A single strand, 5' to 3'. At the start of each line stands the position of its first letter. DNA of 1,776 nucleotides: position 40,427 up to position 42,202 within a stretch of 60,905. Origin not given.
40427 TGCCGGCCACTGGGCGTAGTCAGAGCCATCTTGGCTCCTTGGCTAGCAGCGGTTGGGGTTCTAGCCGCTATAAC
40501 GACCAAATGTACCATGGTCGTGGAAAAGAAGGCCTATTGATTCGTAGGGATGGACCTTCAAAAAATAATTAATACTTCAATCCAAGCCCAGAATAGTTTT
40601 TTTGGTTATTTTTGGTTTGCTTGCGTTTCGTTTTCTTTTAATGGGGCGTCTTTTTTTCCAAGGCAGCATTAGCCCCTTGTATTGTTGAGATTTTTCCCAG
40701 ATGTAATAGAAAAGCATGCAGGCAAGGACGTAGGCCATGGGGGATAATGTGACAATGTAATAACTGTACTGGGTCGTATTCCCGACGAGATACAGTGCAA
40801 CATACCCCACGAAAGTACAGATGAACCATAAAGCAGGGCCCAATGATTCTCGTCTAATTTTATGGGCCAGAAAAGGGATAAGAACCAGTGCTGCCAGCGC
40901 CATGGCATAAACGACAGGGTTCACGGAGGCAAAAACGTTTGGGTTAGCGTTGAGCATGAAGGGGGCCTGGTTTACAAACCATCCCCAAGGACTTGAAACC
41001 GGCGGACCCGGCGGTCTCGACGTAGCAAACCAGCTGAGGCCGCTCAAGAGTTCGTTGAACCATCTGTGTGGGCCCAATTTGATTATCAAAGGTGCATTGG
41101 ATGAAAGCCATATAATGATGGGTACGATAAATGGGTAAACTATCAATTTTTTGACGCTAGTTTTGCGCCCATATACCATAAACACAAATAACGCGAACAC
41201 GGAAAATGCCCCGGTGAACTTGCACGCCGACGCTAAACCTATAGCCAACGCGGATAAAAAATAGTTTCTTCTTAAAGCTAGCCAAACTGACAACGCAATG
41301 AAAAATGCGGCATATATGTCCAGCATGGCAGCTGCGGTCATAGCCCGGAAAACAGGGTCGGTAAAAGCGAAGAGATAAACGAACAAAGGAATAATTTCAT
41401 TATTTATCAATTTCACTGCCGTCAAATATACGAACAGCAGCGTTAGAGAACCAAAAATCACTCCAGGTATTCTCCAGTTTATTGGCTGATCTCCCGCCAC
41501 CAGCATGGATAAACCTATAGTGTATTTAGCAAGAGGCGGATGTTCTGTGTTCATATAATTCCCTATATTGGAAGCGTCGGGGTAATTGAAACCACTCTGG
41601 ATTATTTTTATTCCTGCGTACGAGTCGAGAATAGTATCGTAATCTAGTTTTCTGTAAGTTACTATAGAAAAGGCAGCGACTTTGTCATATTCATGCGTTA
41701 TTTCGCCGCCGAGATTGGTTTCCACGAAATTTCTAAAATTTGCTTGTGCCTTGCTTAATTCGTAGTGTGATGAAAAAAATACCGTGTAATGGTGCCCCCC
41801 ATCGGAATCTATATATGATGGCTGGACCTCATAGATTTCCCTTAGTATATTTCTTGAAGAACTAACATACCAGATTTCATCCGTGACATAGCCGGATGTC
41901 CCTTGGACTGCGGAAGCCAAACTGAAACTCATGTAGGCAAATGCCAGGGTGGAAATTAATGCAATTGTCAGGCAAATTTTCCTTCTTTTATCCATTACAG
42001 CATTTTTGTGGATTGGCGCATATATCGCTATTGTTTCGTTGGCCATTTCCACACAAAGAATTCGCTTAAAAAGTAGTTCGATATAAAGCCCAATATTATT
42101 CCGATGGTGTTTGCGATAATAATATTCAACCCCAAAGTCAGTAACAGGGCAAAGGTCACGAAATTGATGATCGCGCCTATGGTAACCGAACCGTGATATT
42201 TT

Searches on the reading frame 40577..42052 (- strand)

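Call 55: search_protein_families(library=pfam, max_evalue=0.00001, proteins=[window:40577-42052:-])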
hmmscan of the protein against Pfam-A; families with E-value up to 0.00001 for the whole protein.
window:40577-42052:- (491 aa): 1 family
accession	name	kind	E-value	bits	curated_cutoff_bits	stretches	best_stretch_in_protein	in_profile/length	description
PF13231.12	PMT_2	-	4.8e-11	43.6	26.1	1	171-316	2-154/160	Dolichyl-phosphate-mannose-protein mannosyltransferase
